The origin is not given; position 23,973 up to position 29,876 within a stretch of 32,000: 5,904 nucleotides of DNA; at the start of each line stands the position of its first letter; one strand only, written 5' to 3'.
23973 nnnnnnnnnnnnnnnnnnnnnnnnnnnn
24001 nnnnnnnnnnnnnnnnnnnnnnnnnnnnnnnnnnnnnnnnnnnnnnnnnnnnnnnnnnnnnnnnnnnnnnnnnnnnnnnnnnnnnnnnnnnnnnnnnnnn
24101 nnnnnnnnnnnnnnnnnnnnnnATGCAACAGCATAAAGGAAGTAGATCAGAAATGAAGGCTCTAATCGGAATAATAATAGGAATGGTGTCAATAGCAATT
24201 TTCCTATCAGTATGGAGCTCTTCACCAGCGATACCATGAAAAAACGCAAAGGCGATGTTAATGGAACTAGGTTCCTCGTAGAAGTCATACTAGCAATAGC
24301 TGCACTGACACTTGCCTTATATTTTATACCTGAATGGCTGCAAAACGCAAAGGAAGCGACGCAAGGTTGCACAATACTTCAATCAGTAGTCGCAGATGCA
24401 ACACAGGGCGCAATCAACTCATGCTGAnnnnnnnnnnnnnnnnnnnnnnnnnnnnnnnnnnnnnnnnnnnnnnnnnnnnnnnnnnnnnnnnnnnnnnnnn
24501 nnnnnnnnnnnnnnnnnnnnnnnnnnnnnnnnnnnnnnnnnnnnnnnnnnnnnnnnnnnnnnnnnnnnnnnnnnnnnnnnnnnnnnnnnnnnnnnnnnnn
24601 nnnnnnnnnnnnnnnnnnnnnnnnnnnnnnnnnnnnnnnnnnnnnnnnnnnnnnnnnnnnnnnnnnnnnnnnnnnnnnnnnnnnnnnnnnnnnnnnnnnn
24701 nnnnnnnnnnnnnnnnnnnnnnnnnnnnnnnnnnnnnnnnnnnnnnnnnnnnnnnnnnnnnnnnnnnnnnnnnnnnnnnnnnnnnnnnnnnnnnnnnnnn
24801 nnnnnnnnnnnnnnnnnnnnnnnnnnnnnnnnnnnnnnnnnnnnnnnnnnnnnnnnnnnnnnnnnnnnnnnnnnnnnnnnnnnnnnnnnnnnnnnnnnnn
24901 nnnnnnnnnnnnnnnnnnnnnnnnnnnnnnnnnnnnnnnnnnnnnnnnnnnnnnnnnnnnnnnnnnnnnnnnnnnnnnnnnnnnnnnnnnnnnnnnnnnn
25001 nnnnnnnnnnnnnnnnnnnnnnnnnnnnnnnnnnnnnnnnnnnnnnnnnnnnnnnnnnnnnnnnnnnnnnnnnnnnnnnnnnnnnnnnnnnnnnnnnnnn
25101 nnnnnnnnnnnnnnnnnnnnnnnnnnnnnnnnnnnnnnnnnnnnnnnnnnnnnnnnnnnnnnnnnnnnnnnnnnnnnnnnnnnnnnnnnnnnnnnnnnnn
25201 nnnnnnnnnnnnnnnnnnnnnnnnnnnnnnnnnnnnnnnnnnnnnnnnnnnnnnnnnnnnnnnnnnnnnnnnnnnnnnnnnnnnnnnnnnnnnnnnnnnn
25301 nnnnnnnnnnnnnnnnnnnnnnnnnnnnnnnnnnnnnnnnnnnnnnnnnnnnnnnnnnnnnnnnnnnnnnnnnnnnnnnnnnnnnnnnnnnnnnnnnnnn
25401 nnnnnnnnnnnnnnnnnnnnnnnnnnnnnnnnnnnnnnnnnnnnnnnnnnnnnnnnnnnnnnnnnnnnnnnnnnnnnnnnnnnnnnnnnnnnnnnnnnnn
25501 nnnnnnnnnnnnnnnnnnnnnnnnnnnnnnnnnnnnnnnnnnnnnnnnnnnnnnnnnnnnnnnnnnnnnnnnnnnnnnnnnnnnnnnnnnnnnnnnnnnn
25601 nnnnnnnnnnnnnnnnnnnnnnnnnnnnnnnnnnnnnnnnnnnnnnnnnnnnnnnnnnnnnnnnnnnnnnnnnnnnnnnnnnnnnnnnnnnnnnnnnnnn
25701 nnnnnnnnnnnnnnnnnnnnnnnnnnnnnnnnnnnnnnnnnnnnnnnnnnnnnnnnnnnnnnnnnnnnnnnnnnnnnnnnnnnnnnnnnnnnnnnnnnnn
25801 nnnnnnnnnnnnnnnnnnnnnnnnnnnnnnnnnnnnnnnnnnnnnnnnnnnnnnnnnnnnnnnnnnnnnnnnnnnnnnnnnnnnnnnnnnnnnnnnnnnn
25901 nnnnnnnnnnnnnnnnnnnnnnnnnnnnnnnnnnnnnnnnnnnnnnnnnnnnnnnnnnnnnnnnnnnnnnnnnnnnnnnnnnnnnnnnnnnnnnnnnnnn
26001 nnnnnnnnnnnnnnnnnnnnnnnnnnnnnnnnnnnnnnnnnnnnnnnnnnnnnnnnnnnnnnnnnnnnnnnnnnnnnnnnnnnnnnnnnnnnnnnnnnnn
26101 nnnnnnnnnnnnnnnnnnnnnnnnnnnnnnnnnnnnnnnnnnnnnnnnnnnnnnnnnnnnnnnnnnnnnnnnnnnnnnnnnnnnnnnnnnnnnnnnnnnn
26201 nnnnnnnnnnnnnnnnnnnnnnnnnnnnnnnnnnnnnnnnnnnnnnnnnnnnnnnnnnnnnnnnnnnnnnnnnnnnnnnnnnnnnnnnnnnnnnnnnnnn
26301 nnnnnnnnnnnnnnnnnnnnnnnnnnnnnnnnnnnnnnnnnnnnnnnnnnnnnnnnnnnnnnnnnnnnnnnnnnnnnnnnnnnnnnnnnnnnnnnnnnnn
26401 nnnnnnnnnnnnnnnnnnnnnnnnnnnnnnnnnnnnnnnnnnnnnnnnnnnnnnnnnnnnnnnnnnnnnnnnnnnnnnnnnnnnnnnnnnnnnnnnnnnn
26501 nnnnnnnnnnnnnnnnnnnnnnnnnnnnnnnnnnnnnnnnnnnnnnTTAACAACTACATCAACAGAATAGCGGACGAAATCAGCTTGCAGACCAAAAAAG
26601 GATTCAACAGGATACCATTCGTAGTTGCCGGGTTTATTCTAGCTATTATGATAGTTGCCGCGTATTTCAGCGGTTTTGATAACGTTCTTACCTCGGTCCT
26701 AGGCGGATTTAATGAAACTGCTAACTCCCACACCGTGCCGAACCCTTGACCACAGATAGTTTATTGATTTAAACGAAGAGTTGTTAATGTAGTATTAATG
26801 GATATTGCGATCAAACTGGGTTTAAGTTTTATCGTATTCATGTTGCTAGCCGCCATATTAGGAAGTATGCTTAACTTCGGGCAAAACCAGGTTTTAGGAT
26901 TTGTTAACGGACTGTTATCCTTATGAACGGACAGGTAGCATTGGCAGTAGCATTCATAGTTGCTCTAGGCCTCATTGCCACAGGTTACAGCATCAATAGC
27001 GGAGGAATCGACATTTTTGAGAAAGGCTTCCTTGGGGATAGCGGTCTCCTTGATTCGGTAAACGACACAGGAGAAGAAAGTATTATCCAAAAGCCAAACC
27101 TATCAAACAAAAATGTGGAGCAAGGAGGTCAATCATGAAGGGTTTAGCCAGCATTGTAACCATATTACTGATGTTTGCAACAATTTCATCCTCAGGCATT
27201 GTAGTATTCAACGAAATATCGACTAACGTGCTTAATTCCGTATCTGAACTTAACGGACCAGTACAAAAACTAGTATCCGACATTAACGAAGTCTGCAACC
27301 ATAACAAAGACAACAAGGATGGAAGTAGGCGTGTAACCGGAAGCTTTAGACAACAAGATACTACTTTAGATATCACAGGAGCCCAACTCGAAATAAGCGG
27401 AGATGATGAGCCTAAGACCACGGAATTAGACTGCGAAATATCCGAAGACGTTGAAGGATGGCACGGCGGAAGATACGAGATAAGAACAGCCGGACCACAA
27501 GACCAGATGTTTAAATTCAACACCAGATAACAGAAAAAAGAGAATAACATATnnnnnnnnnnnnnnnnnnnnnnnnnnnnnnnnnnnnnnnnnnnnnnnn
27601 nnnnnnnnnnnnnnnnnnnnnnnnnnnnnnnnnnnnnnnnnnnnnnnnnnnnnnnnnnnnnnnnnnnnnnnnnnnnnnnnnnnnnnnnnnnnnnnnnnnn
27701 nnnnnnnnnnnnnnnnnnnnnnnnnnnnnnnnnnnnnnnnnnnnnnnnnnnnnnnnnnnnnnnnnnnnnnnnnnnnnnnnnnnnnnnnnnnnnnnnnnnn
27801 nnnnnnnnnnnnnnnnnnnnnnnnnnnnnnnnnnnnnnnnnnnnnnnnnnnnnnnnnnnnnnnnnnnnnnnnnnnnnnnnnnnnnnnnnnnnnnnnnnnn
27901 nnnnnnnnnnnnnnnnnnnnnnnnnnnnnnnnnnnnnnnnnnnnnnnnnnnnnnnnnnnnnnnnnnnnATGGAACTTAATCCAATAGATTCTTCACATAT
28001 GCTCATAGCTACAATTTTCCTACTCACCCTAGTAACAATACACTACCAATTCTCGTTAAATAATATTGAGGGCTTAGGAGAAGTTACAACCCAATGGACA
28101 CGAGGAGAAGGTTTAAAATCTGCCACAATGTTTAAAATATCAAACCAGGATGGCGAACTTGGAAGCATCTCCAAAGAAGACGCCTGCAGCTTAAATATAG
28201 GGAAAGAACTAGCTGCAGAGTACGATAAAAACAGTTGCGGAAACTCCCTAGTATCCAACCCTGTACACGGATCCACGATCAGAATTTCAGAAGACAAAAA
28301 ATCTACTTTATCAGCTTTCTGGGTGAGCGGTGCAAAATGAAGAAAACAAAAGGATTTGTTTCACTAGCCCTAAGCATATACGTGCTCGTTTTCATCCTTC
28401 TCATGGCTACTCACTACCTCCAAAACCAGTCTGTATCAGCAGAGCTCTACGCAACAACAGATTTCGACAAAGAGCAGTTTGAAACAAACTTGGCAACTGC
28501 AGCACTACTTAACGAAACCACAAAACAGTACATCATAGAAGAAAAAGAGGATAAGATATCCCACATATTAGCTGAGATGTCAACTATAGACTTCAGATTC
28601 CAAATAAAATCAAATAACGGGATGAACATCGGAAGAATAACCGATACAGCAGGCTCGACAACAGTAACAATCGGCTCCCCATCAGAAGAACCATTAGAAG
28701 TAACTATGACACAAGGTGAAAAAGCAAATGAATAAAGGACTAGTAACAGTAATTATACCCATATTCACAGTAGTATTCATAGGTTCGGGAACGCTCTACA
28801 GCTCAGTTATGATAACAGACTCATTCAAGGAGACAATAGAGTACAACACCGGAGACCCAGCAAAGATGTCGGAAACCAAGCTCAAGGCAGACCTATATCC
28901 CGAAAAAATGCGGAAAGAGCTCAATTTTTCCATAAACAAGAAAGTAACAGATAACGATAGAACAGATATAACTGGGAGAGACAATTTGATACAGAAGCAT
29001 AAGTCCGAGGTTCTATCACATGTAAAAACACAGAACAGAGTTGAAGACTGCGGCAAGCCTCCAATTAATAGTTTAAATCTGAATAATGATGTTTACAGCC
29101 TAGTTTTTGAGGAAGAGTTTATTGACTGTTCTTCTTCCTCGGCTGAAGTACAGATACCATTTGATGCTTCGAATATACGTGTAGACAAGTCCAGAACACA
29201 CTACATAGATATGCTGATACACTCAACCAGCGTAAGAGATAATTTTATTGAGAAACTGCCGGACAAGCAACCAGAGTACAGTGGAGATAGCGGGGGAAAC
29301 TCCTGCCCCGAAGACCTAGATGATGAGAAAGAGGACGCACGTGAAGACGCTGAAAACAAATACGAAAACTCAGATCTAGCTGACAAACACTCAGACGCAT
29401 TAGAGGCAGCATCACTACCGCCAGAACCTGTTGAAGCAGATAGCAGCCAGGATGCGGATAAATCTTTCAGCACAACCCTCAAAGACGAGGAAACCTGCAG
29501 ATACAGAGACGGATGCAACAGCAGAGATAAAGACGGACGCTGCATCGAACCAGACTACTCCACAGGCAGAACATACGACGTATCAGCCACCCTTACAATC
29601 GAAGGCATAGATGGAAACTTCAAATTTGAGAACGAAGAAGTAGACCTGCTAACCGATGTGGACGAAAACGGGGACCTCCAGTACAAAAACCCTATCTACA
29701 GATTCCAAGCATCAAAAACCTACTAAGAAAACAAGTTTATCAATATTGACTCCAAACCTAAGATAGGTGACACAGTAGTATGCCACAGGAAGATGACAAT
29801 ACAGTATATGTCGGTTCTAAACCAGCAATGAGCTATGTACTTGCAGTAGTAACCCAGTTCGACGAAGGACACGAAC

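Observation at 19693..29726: Type IV pilus-like filament operon with an unusually large set of pilin-like genes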

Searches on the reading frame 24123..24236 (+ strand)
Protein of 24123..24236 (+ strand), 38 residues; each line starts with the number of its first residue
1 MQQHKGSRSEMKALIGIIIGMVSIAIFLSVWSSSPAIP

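Call 40: search_protein_families(library=pfam, alignment_id=A1, max_evalue=0.05)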
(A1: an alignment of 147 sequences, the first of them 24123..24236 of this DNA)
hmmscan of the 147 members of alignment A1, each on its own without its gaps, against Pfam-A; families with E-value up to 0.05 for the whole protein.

A. member 1, window:24123-24236:+ (38 aa): 0 families

B. families by the number of members that match (of 147 scanned): 43 families (the first 25 are shown)
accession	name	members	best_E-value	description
PF12555.13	SteA-like_C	5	0.0033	SteA-like C-terminal domain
PF23973.1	DUF7299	2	0.00066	Family of unknown function (DUF7299)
PF03597.20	FixS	2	0.0037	Cytochrome oxidase maturation protein cbb3-type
PF01594.21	AI-2E_transport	2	0.016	AI-2E family transporter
PF13179.11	DUF4006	2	0.035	Family of unknown function (DUF4006)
PF17581.7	DUF5483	1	0.001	Family of unknown function (DUF5483)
PF05727.16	UPF0228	1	0.0021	Uncharacterised protein family (UPF0228)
PF02553.20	CbiN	1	0.0026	Cobalt transport protein component CbiN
PF16637.10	zf-C2H2_assoc3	1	0.0028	Putative zinc-finger between two C2H2 zinc-fingers on Patz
PF12077.13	DUF3556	1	0.0035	Transmembrane protein of unknown function (DUF3556)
PF21980.2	MksE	1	0.0069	Condensin complex protein MksE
PF04172.21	LrgB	1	0.007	LrgB-like family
PF14329.11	DUF4386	1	0.0079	Domain of unknown function (DUF4386)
PF13687.11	DUF4153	1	0.0079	Domain of unknown function (DUF4153)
PF11087.14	PRD1_DD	1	0.0089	PRD1 phage membrane DNA delivery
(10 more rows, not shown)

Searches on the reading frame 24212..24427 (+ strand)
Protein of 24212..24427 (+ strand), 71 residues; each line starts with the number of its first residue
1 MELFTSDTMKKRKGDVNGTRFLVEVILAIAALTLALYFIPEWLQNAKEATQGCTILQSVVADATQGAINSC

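Call 4: search_protein_families(library=pfam, proteins=[window:24212-24427:+], max_evalue=1)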
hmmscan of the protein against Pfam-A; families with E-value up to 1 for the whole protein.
window:24212-24427:+ (71 aa): 1 family
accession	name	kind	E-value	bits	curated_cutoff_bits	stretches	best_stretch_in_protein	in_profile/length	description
PF09930.14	DUF2162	-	0.068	13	34.4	1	15-56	59-100/223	Predicted transporter (DUF2162)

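Call 7: search_protein_families(library=ncbifam, proteins=[window:24212-24427:+], max_evalue=1)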
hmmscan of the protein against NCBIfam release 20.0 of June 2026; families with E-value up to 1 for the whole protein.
window:24212-24427:+ (71 aa): 1 family
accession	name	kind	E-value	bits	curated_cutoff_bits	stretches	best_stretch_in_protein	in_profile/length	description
NF047996.1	corrin_MtgC_2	exception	0.046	13.2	370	1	17-63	55-101/212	glycine betaine-specific corrinoid protein MtgC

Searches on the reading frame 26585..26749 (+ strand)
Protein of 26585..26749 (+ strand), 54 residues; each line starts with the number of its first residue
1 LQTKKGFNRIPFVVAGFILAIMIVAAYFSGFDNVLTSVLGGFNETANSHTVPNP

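Call 4: search_protein_families(library=pfam, proteins=[window:26585-26749:+], max_evalue=1)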
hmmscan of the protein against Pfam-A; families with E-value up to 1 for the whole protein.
window:26585-26749:+ (54 aa): 0 families

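Call 7: search_protein_families(library=ncbifam, proteins=[window:26585-26749:+], max_evalue=1)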
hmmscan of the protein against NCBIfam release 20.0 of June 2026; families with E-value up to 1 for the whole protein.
window:26585-26749:+ (54 aa): 1 family
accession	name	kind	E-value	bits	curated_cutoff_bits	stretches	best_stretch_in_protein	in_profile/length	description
NF007660.0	PRK10332.1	equivalog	0.032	14.7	86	1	2-40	6-42/107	prepilin-type N-terminal cleavage/methylation domain-containing protein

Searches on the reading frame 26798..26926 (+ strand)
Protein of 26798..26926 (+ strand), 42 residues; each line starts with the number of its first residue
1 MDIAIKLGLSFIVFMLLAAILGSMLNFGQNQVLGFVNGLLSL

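Call 69: search_protein_families(library=pfam, proteins=[window:26798-26926:+], max_evalue=1)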
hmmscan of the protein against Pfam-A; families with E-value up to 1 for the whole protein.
window:26798-26926:+ (42 aa): 2 families
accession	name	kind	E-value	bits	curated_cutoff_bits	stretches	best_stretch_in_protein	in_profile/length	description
PF12911.12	OppC_N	-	0.022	15.1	23.9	1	7-27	18-39/53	N-terminal TM domain of oligopeptide transport permease C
PF12729.13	4HB_MCP_1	-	0.38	10.7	27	1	1-24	2-25/181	Four helix bundle sensory module for signal transduction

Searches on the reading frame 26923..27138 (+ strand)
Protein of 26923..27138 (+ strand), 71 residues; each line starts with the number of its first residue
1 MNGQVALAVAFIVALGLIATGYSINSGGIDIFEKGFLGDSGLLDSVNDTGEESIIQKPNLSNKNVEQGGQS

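Call 4: search_protein_families(library=pfam, proteins=[window:26923-27138:+], max_evalue=1)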
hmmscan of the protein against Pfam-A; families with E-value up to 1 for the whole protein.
window:26923-27138:+ (71 aa): 1 family
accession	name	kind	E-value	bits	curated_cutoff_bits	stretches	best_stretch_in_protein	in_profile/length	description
PF05360.19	YiaAB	-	0.19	12.4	26.6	1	8-38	6-34/53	yiaA/B two helix domain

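Call 7: search_protein_families(library=ncbifam, proteins=[window:26923-27138:+], max_evalue=1)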
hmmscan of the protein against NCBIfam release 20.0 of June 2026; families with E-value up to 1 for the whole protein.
window:26923-27138:+ (71 aa): 0 families

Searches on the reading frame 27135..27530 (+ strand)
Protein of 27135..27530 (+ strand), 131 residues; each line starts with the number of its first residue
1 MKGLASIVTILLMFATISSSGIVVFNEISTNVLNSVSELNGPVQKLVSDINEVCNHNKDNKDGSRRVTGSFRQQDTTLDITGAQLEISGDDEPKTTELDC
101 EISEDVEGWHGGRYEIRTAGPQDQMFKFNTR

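Call 4: search_protein_families(library=pfam, proteins=[window:27135-27530:+], max_evalue=1)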
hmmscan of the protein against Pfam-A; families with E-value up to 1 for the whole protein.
window:27135-27530:+ (131 aa): 0 families

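Call 7: search_protein_families(library=ncbifam, proteins=[window:27135-27530:+], max_evalue=1)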
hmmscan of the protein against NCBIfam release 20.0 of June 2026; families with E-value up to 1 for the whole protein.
window:27135-27530:+ (131 aa): 1 family
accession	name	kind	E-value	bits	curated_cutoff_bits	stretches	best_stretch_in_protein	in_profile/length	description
NF004170.0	PRK05638.1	equivalog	0.014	14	421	1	19-81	43-105/442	threonine synthase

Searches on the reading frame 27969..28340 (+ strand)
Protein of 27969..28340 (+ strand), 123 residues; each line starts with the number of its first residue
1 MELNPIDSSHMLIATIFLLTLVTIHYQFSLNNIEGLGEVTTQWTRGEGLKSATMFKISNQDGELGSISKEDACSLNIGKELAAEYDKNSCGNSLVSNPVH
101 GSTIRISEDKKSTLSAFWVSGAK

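Call 4: search_protein_families(library=pfam, proteins=[window:27969-28340:+], max_evalue=1)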
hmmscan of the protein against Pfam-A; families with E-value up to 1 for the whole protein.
window:27969-28340:+ (123 aa): 1 family
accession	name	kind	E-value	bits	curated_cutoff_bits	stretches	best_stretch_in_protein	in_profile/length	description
PF09746.14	Membralin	-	0.018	14.7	23.7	1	6-64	34-91/392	Tumour-associated protein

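Call 69: search_protein_families(library=pfam, proteins=[window:27969-28340:+], max_evalue=1)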
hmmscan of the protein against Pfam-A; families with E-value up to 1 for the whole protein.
window:27969-28340:+ (123 aa): 1 family
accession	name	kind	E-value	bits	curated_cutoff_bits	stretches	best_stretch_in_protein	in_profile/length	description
PF09746.14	Membralin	-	0.018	14.7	23.7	1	6-64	34-91/392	Tumour-associated protein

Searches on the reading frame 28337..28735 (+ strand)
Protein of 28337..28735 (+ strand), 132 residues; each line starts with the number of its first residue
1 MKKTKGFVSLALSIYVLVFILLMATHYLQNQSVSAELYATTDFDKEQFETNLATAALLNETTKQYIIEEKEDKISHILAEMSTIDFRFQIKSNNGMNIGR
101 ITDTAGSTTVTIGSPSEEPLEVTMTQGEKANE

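Call 4: search_protein_families(library=pfam, proteins=[window:28337-28735:+], max_evalue=1)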
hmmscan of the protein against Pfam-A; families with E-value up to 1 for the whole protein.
window:28337-28735:+ (132 aa): 3 families
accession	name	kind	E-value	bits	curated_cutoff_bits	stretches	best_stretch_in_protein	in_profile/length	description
PF21980.2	MksE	-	0.0047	17.7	27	1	17-94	74-147/163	Condensin complex protein MksE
PF05814.16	Ac76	-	0.02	15.3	22.5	1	7-59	23-78/83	Orf76 (Ac76)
PF16711.10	SCAB-ABD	-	0.23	11.8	25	1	46-63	26-43/43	Actin-binding domain of plant-specific actin-binding protein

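Call 7: search_protein_families(library=ncbifam, proteins=[window:28337-28735:+], max_evalue=1)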
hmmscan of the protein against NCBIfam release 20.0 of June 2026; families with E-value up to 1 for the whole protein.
window:28337-28735:+ (132 aa): 1 family
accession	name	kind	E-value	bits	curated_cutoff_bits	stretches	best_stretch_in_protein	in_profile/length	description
NF038114.1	rightmost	domain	0.12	12.7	35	0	82-125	20-64/113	PxKF domain-containing protein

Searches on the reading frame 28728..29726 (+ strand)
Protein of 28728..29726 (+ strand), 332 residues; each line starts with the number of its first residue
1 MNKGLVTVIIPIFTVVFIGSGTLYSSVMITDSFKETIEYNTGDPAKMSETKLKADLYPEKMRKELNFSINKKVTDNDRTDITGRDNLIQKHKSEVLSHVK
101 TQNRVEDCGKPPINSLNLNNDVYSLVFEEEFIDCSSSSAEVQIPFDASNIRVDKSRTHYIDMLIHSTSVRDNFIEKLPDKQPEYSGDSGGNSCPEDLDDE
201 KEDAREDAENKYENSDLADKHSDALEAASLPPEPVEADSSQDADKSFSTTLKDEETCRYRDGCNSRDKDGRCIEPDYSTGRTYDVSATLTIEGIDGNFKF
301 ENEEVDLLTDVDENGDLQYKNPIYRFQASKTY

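Call 7: search_protein_families(library=ncbifam, proteins=[window:28728-29726:+], max_evalue=1)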
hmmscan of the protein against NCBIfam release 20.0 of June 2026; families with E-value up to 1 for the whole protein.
window:28728-29726:+ (332 aa): 1 family
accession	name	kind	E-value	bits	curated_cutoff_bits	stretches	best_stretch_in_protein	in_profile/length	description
NF045520.1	H2_NiFeSe_small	exception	0.22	10.8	470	1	244-298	250-304/314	NiFeSe hydrogenase small subunit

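Call 24: search_protein_families(library=pfam, proteins=[window:28728-29726:+], max_evalue=1)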
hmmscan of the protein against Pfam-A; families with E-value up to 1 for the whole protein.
window:28728-29726:+ (332 aa): 1 family
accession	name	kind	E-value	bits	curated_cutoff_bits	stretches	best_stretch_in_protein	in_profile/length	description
PF18200.7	Big_11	-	0.13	12.7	25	1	266-300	12-47/87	Bacterial Ig-like domain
